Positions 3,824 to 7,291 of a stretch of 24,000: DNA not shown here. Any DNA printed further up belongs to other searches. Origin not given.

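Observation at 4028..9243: DUF368 (PopT-like) membrane protein immediately downstream of (3 nt after) the oligosaccharyltransferase AglB: candidate dolichyl-phosphate recycling translocase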

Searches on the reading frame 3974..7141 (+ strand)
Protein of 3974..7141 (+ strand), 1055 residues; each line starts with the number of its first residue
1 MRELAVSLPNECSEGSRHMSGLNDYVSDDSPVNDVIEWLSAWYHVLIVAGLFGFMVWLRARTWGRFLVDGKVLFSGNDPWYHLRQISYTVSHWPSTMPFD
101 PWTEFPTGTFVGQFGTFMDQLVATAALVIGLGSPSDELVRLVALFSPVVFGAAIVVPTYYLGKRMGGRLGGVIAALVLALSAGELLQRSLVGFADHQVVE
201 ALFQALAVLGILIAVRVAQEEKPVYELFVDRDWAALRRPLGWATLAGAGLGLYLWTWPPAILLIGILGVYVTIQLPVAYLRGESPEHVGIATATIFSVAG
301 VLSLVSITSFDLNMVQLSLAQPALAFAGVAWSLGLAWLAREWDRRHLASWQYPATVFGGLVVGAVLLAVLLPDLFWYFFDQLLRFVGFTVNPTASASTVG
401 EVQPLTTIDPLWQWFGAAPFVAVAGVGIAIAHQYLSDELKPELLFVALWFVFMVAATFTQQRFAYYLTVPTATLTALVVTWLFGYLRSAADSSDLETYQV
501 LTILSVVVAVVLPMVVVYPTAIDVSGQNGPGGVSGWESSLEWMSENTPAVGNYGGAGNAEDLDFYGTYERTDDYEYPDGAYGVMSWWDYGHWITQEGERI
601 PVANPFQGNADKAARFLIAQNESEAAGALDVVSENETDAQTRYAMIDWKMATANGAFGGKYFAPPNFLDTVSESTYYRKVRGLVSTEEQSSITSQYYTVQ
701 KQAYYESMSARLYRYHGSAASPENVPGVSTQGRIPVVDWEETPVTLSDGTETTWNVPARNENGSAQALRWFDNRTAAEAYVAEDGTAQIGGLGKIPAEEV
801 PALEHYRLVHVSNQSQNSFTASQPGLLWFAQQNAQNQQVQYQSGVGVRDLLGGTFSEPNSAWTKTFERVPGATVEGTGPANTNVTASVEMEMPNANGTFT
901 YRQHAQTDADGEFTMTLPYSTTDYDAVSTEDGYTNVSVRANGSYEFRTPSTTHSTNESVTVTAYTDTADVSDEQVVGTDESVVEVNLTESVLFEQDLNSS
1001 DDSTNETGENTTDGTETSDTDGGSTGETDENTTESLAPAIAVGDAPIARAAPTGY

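Call 7: search_protein_families(library=pfam, proteins=[window:3974-7141:+])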
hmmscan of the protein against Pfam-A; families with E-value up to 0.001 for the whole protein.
window:3974-7141:+ (1055 aa): 4 families
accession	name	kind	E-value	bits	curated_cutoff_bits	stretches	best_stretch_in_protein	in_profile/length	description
PF02516.20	STT3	-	7.7e-20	72.2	24.5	1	68-519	23-399/405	Oligosaccharyl transferase STT3, N-terminal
PF22627.1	AglB_core-like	-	8e-20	71.7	27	1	534-651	2-111/111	AglB core domain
PF18079.6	AglB_L1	-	4.1e-15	56.1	23.6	1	871-956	1-71/87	Archaeal glycosylation protein B long peripheral domain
PF12571.13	Phage_tail_fib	-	0.00079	19.9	23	0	825-916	13-103/150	Phage tail-collar fibre protein, N-terminal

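Call 8: search_protein_families(library=ncbifam, proteins=[window:3974-7141:+])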
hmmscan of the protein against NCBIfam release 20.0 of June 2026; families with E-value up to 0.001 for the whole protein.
window:3974-7141:+ (1055 aa): 1 family
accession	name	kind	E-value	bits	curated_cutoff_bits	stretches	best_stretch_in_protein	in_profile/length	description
TIGR04154.1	archaeo_STT3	subfamily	1.8e-252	840.3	450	1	46-976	2-829/831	oligosaccharyl transferase, archaeosortase A system-associated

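Call 54: find_related_loci(query=A2, collection=metagenome_contigs, flank=4000)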
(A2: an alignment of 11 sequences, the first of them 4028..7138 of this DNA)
Query A2 (1037 aa) in metagenome_contigs; peptide patterns used: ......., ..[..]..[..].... (x = any residue, [..] = any of these).
600 stretches matched a pattern (row limit reached: there are more); 514 encode a relative of the query (tblastn E <= 1e-3); the best 80 are kept; 80 distinct loci.
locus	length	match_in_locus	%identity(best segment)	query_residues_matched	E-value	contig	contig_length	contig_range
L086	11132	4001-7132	73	1-1036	0e+0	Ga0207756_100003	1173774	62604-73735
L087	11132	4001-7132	73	1-1036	0e+0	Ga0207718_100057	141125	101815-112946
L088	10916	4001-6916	47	14-1028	0e+0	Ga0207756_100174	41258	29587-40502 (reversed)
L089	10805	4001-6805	46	1-995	0e+0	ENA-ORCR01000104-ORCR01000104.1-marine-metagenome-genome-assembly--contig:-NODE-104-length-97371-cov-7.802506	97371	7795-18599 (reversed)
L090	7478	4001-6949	45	16-1015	0e+0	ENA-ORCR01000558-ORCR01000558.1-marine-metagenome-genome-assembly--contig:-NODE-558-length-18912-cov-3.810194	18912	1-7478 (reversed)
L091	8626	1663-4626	46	11-1021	0e+0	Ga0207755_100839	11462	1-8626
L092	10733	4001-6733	48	1-970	0e+0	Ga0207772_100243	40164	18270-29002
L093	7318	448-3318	46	11-999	0e+0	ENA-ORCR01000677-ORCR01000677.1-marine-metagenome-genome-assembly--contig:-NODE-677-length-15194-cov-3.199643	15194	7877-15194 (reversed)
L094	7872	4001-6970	46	1-1008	0e+0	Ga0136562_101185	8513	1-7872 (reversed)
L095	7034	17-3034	44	1-1015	0e+0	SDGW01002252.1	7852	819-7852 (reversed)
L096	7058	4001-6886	46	16-999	0e+0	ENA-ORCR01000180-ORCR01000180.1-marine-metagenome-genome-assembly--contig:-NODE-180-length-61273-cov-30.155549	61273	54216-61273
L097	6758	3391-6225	47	1-974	0e+0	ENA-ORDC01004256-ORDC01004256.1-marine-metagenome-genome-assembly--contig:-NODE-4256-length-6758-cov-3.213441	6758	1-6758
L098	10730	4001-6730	46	9-971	0e+0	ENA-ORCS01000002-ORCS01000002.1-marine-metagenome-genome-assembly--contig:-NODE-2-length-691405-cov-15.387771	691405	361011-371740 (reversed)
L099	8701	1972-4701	46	9-971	0e+0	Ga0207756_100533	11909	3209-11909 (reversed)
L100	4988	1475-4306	43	18-989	0e+0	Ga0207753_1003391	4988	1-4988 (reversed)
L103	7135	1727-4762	43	1-1036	0e+0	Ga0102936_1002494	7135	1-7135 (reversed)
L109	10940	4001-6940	47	18-1004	0e+0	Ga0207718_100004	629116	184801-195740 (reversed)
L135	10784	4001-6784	37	2-967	0e+0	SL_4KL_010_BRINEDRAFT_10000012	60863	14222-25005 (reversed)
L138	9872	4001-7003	37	21-993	9e-179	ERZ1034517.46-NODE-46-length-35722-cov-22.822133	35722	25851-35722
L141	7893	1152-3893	38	7-969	2e-168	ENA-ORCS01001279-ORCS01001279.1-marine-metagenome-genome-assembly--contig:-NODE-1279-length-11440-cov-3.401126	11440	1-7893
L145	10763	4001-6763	41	11-969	8e-148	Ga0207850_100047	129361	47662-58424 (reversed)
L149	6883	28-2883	41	10-1017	7e-139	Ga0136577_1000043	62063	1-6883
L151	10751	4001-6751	34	19-967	1e-135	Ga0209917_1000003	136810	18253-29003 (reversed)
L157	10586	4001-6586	38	22-926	5e-129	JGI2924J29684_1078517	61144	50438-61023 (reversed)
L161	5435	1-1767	40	376-988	6e-125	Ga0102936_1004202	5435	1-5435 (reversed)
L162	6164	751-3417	36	10-944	2e-118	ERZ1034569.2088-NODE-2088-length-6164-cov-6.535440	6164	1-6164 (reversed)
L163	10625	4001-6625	36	9-926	9e-118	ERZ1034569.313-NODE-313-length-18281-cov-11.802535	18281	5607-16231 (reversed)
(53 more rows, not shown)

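Call 57: search_protein_families(library=pfam, proteins=[L091:4962-6023:+, L092:6944-7798:+, L103:5029-5586:+, L135:6910-8313:+, L138:7260-7916:+, L141:3902-4480:+, L145:7278-7958:+, L161:2218-2814:+, L162:3928-4935:+, L163:7201-8169:+])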
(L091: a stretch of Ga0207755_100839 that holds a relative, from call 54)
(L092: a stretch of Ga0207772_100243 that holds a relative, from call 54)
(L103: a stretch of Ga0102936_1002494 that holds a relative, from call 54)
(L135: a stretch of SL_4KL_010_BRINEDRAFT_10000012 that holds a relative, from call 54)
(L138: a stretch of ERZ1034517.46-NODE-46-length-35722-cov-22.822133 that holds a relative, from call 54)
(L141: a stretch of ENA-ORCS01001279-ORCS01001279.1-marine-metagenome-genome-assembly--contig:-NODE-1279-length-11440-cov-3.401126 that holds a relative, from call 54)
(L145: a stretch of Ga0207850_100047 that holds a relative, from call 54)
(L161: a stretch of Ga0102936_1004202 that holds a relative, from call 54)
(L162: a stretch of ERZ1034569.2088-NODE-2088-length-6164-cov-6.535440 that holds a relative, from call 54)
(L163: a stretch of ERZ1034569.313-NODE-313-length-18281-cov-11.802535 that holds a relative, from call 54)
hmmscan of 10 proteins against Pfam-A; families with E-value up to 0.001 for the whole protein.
L091:4962-6023:+ (353 aa): 0 families

L092:6944-7798:+ (284 aa): 0 families

L103:5029-5586:+ (185 aa): 0 families

L135:6910-8313:+ (467 aa): 6 families
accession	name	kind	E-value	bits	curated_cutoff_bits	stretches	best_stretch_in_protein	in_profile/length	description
PF08443.16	RimK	-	1.9e-24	86.8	21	1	161-301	46-184/188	RimK-like ATP-grasp domain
PF02955.21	GSH-S_ATP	-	4.2e-08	33.3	23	1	187-272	70-155/175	Prokaryotic glutathione synthetase, ATP-grasp domain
PF05618.17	Zn_protease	-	2e-07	31.5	27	1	392-443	69-120/138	Putative ATP-dependent zinc protease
PF02655.19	ATP-grasp_3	-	1.9e-06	28.5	23.2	1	148-282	24-155/160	ATP-grasp domain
PF13650.11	Asp_protease_2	-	6e-06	27.3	24.3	1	353-442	3-89/90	Aspartyl protease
PF13975.11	gag-asp_proteas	-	2e-05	25.5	28.2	1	353-444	3-90/92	gag-polyprotein putative aspartyl protease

L138:7260-7916:+ (218 aa): 0 families

L141:3902-4480:+ (192 aa): 4 families
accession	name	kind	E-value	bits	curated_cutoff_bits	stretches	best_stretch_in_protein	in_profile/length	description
PF01583.26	APS_kinase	-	5.8e-54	182.7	21.1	1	19-168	3-152/152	Adenylylsulphate kinase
PF13671.12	AAA_33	-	6.7e-07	30.1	27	1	22-134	3-115/143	AAA domain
PF08433.16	KTI12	-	0.00034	20.7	22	1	23-94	6-76/271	Chromatin associated protein KTI12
PF06414.18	Zeta_toxin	-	0.00046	20.1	22.3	1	25-64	23-60/199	Zeta toxin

L145:7278-7958:+ (226 aa): 3 families
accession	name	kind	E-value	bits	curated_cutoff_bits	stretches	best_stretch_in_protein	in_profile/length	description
PF08282.18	Hydrolase_3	-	5.3e-26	92.3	20.9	2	140-220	175-255/255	haloacid dehalogenase-like hydrolase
PF00702.32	Hydrolase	-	9.1e-10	39.7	26.4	1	8-188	5-191/191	haloacid dehalogenase-like hydrolase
PF05116.19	S6PP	-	1.1e-05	25.6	20.3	1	138-219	151-241/247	Sucrose-6F-phosphate phosphohydrolase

L161:2218-2814:+ (198 aa): 0 families

L162:3928-4935:+ (335 aa): 1 family
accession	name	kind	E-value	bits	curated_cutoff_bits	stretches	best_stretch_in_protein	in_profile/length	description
PF07790.16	Pilin_N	-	2.7e-17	63.8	25.2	1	11-91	1-74/78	Archaeal Type IV pilin, N-terminal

L163:7201-8169:+ (322 aa): 1 family
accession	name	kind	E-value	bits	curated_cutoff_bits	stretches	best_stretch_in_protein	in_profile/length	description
PF02811.25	PHP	-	4.2e-08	34.1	26.4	1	69-133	1-70/164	PHP domain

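Call 58: search_protein_families(library=pfam, proteins=[L089:7221-7676:-, L109:7375-7962:-, L149:3024-3440:+, L151:7514-8122:+, L151:527-3691:+, L157:6955-8592:-, L138:738-3884:-, L089:7743-8270:-, L151:7060-7407:+, L092:7888-8421:+])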
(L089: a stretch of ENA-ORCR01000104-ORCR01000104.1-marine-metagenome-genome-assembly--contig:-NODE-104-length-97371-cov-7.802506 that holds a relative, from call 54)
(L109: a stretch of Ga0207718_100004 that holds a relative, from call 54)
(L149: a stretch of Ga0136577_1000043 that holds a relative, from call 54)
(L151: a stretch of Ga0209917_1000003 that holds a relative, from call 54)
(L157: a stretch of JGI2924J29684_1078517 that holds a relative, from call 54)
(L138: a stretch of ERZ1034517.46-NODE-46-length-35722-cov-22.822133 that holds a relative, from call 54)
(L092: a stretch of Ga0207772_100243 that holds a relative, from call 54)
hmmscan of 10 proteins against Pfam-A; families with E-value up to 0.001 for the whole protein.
L089:7221-7676:- (151 aa): 0 families

L109:7375-7962:- (195 aa): 0 families

L149:3024-3440:+ (138 aa): 0 families

L151:7514-8122:+ (202 aa): 0 families

L151:527-3691:+ (1054 aa): 3 families
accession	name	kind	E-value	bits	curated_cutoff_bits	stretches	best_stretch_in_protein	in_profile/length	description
PF13620.12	CarboxypepD_reg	-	3.3e-08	34.2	32.3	1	126-176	2-55/82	Carboxypeptidase regulatory-like domain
PF13715.12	CarbopepD_reg_2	-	1e-05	25.9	32.2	1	126-175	1-50/88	CarboxypepD_reg-like domain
PF09430.16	EMC7_beta-sandw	-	4.4e-05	24.1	26.6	1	140-219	9-90/122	ER membrane protein complex subunit 7, beta-sandwich domain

L157:6955-8592:- (545 aa): 3 families
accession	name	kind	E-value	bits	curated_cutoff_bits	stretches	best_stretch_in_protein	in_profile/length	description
PF13191.12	AAA_16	-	6.8e-12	46.6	32.6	1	194-342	2-157/167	AAA ATPase domain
PF13401.12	AAA_22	-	1.5e-05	25.8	27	1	219-356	7-124/130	AAA domain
PF09339.16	HTH_IclR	-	7.5e-05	22.9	22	1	482-512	22-52/52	IclR helix-turn-helix domain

L138:738-3884:- (1048 aa): 6 families
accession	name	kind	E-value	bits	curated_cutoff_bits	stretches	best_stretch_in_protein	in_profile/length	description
PF00133.28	tRNA-synt_1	-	1e-124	416.9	22.7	1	31-645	4-411/414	tRNA synthetases class I (I, L, M and V)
PF08264.19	Anticodon_1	-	1.2e-27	97.1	25.1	1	694-838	1-143/148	Anticodon-binding domain of tRNA ligase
PF09334.17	tRNA-synt_1g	-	2.2e-27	96.3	20.1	2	59-206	8-136/391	tRNA synthetases class I (M)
PF19302.4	DUF5915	-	1.3e-16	61.1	27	1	860-1043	2-190/195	Domain of unknown function (DUF5915)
PF01921.24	tRNA-synt_1f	-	0.00023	20.6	27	0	596-645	270-320/360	tRNA synthetases class I (K)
PF01406.26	tRNA-synt_1e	-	0.0004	20.3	27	0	584-647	230-291/301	tRNA synthetases class I (C) catalytic domain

L089:7743-8270:- (175 aa): 2 families
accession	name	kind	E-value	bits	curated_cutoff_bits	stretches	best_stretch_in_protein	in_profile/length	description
PF03061.28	4HBT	-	1.4e-18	67.4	20.6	1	52-126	2-77/79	Thioesterase superfamily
PF13279.12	4HBT_2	-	0.00015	22.6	25.5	1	58-156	24-119/122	Thioesterase-like superfamily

L151:7060-7407:+ (115 aa): 0 families

L092:7888-8421:+ (177 aa): 0 families
